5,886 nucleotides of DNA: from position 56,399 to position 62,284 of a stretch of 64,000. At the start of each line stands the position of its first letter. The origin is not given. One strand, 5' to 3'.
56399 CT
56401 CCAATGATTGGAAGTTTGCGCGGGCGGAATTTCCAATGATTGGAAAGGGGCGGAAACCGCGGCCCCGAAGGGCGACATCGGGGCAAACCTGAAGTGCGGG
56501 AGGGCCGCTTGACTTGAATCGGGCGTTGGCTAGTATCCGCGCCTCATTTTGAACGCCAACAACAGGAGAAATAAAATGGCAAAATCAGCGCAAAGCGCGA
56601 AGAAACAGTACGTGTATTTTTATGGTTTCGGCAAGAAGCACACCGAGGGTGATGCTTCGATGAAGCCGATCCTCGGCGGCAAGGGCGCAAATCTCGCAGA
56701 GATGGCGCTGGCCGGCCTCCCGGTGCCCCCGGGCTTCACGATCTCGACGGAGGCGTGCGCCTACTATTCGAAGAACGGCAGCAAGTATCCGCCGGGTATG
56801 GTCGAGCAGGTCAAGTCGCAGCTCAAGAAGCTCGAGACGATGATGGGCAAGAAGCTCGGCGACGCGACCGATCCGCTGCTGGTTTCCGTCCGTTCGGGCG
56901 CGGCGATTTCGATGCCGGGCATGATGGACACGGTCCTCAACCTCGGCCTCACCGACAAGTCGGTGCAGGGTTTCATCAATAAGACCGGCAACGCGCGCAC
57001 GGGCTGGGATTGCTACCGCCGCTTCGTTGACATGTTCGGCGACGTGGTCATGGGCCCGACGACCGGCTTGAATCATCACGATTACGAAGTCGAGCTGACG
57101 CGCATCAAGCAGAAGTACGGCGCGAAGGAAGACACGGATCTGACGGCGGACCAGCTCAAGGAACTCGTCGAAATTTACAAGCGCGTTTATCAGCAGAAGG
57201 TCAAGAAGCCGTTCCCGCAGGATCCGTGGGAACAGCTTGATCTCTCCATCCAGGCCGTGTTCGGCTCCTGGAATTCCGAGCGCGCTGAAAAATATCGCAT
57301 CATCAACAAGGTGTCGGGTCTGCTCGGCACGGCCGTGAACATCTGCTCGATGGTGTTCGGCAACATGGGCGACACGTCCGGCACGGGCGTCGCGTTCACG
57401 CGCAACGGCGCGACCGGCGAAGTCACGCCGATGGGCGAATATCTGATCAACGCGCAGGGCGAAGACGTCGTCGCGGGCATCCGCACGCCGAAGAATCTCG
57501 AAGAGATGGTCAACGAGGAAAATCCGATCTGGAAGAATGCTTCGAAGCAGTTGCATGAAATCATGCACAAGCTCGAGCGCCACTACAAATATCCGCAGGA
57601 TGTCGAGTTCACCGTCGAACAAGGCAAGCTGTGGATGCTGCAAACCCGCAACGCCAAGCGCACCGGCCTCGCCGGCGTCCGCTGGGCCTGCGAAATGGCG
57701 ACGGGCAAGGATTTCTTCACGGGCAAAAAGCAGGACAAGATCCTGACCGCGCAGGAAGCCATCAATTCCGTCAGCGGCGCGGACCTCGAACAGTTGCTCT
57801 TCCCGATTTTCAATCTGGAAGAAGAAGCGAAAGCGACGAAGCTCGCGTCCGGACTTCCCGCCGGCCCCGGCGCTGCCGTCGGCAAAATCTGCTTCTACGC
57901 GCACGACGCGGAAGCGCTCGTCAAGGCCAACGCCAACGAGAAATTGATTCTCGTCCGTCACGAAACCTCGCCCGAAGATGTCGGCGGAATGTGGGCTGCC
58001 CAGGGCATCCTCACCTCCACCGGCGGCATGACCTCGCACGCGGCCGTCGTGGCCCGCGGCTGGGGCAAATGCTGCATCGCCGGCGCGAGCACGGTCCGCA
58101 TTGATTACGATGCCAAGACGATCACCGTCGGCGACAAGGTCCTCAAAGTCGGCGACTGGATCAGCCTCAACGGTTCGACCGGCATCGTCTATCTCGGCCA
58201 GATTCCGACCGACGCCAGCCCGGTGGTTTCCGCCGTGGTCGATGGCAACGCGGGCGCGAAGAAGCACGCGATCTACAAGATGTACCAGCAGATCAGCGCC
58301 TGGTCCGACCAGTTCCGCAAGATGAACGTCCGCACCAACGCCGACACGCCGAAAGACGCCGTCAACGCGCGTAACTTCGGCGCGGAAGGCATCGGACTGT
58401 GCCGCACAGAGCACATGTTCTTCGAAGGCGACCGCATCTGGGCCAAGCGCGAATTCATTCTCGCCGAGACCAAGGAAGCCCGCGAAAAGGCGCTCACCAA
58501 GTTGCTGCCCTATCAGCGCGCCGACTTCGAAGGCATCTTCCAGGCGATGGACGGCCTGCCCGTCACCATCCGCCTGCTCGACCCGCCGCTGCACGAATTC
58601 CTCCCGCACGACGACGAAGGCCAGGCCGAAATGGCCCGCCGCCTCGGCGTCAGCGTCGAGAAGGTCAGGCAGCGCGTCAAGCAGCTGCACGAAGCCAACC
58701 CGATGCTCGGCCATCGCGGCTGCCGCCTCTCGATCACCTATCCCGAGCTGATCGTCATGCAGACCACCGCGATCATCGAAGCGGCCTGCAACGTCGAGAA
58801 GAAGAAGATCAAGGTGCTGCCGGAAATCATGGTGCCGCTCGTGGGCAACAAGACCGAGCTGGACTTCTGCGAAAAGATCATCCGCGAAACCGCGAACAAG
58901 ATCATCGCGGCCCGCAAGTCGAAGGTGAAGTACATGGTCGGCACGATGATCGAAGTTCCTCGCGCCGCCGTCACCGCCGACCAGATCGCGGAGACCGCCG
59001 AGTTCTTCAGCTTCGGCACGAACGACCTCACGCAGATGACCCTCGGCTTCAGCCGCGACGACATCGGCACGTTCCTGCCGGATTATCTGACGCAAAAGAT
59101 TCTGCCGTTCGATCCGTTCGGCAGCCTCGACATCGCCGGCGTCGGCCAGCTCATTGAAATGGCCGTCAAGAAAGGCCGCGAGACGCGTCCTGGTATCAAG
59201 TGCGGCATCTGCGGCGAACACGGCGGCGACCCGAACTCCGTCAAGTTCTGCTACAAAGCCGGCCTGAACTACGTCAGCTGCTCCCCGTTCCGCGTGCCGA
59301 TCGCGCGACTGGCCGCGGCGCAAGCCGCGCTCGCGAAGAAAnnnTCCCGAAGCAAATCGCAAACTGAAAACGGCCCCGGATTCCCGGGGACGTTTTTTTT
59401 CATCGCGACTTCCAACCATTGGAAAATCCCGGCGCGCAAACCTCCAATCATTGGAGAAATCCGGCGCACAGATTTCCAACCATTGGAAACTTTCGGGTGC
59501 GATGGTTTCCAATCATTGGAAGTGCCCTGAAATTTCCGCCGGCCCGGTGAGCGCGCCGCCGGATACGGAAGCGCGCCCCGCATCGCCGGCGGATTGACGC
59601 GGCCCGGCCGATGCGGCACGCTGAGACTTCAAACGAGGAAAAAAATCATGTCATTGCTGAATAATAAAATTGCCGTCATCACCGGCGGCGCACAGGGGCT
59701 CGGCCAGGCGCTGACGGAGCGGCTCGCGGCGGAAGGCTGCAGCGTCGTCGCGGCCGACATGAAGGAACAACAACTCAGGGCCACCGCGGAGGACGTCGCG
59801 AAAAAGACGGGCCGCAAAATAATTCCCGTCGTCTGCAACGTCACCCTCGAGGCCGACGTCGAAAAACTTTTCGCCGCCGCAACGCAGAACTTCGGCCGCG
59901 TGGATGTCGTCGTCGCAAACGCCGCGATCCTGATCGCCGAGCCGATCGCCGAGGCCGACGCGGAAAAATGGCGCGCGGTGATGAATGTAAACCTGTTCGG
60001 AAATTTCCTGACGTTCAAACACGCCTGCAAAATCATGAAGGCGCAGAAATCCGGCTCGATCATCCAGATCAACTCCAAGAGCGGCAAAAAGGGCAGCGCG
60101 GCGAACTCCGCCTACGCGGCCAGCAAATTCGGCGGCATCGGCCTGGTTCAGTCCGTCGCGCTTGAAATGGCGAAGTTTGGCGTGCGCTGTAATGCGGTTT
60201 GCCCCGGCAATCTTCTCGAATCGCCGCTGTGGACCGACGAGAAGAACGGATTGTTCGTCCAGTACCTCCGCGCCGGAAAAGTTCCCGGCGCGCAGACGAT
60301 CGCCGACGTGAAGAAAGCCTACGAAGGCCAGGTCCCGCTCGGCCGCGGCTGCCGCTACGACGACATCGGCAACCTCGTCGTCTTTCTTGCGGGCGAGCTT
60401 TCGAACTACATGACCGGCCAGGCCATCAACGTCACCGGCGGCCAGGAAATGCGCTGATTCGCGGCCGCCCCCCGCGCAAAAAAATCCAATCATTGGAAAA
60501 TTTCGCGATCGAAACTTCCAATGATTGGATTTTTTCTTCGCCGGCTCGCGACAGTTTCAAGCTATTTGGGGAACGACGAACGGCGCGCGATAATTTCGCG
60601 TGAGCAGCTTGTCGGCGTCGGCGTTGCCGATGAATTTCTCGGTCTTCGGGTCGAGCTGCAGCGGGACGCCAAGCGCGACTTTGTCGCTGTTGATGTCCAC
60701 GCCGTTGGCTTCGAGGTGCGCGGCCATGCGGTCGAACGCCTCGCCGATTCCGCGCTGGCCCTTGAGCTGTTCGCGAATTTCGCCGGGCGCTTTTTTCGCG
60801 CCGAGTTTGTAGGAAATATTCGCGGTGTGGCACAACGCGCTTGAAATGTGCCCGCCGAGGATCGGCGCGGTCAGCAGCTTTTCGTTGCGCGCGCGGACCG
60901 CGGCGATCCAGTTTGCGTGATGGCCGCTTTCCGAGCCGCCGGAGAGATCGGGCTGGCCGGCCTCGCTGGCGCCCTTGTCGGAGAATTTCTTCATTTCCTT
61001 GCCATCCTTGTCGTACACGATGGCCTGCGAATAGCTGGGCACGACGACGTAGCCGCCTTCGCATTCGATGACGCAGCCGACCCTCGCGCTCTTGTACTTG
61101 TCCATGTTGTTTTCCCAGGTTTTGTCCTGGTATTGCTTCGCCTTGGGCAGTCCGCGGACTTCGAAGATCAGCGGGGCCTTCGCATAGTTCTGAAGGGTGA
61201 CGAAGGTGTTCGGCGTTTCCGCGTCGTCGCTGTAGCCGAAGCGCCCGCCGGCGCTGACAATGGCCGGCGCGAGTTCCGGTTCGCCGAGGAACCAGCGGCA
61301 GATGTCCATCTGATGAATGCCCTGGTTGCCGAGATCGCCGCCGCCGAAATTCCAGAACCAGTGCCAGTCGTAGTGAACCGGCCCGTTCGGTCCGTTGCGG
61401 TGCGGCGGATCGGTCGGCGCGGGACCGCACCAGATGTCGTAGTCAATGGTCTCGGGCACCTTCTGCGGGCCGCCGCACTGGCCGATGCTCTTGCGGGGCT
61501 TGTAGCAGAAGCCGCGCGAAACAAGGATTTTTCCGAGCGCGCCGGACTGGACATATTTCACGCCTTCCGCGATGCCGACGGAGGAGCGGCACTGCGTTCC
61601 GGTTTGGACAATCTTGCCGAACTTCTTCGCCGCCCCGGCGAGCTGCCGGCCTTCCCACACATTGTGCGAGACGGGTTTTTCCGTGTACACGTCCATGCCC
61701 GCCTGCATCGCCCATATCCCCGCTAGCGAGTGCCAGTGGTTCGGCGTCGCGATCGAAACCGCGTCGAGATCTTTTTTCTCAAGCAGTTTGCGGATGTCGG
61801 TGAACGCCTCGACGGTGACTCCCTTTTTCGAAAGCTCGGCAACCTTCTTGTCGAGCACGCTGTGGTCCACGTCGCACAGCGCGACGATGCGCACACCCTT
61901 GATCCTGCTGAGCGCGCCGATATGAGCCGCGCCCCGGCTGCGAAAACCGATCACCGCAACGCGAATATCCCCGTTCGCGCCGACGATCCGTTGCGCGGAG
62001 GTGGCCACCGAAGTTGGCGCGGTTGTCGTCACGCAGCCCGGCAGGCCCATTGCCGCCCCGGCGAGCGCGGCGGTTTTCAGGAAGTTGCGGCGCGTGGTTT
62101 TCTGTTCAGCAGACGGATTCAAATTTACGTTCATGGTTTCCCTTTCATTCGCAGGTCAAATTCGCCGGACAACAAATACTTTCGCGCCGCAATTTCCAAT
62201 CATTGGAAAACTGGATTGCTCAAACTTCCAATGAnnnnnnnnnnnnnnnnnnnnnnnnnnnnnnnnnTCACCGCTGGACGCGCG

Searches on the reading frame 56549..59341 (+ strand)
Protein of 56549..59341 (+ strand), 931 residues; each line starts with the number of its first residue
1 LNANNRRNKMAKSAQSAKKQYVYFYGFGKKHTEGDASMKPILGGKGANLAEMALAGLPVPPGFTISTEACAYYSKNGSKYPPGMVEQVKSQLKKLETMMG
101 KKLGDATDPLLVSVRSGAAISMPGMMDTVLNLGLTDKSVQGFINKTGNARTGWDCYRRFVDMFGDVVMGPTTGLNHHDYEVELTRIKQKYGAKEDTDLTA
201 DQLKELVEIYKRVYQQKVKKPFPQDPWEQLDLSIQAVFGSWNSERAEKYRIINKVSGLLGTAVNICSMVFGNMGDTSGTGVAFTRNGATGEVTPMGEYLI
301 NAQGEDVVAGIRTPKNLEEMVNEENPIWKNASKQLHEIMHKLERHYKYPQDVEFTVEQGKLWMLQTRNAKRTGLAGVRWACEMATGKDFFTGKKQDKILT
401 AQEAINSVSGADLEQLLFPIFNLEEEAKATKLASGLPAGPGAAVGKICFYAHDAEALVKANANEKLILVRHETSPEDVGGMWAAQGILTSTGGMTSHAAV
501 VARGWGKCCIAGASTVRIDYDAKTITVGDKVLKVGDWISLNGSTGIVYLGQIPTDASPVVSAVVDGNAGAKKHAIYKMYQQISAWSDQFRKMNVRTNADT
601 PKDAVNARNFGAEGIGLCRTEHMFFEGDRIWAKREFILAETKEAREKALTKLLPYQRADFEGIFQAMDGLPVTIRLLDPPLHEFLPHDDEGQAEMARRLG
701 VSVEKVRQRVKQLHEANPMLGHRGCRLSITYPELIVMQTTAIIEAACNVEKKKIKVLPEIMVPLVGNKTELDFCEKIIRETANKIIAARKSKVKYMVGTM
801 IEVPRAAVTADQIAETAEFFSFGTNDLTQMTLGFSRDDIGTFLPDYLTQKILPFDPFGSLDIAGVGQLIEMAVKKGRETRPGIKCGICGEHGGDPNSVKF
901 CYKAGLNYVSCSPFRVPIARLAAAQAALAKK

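Call 15: search_protein_families(library=pfam, proteins=[window:56549-59341:+], max_evalue=0.001)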
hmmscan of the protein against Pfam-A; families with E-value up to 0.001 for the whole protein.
window:56549-59341:+ (931 aa): 3 families
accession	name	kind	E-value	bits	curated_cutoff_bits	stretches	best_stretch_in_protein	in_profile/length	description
PF02896.24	PEP-utilizers_C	-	1.6e-81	274.1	22.8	1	579-926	7-291/293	PEP-utilising enzyme, PEP-binding domain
PF01326.24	PPDK_N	-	1.4e-48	166.3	27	3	84-317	77-220/328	Pyruvate phosphate dikinase, AMP/ATP-binding domain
PF00391.29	PEP-utilizers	-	3e-21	75.2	23.1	1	464-545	3-72/72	PEP-utilising enzyme, mobile domain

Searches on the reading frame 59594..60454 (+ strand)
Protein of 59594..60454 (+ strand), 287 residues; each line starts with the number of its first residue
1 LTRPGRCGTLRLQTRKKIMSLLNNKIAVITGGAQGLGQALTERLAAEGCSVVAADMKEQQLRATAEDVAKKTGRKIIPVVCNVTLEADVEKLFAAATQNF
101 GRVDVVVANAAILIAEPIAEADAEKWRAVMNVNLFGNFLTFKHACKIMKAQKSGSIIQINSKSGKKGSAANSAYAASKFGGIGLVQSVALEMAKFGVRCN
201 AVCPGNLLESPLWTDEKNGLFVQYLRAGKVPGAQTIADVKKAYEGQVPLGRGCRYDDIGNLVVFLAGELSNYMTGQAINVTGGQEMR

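Call 15: search_protein_families(library=pfam, proteins=[window:59594-60454:+], max_evalue=0.001)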
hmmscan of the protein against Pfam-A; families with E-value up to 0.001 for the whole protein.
window:59594-60454:+ (287 aa): 5 families
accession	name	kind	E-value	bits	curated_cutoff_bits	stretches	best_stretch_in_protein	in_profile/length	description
PF00106.31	adh_short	-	1.6e-54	184.8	26.6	1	25-210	1-184/195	short chain dehydrogenase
PF13561.12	adh_short_C2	-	5.9e-53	180.3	27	1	33-283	3-234/236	Enoyl-(Acyl carrier protein) reductase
PF08659.16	KR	-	5.2e-12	46.5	22.6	1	28-177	4-152/180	KR domain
PF23441.1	SDR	-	3.1e-09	37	27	1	22-214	5-200/258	SDR-like rossmann domain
PF01370.27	Epimerase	-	3.5e-05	23.8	20.9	1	28-192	2-160/240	NAD dependent epimerase/dehydratase family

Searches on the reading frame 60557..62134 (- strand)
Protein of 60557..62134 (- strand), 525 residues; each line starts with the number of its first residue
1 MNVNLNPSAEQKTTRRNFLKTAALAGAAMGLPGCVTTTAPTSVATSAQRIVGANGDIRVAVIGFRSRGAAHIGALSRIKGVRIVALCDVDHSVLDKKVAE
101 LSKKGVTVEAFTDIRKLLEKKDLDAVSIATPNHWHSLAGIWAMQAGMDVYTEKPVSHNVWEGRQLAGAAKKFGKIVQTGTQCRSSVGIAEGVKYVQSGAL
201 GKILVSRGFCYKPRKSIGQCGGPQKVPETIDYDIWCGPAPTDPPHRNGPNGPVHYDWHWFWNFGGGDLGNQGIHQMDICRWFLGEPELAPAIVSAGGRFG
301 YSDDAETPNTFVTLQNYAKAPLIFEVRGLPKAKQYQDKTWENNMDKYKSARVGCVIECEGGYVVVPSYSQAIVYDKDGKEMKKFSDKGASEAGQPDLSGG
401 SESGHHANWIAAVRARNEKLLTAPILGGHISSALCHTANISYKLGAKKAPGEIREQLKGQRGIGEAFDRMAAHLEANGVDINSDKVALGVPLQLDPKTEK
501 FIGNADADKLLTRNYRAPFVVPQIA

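Call 15: search_protein_families(library=pfam, proteins=[window:60557-62134:-], max_evalue=0.001)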
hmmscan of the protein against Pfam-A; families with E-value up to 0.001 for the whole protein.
window:60557-62134:- (525 aa): 5 families
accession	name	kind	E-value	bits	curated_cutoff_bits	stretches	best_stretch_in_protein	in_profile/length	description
PF01408.29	GFO_IDH_MocA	-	1.2e-17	65.2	24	1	57-179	1-119/120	Oxidoreductase family, NAD-binding Rossmann fold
PF19051.5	GFO_IDH_MocA_C2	-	2.5e-16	60.4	23.3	1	193-296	10-114/254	Oxidoreductase family, C-terminal alpha/beta domain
PF22725.1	GFO_IDH_MocA_C3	-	1.3e-07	32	27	1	252-294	29-73/124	GFO/IDH/MocA C-terminal domain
PF10518.14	TAT_signal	-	1.5e-05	25.1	22.7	1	13-32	2-21/21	TAT (twin-arginine translocation) pathway signal sequence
PF02894.22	GFO_IDH_MocA_C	-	0.00013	22.2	22.9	1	246-286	20-61/218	Oxidoreductase family, C-terminal alpha/beta domain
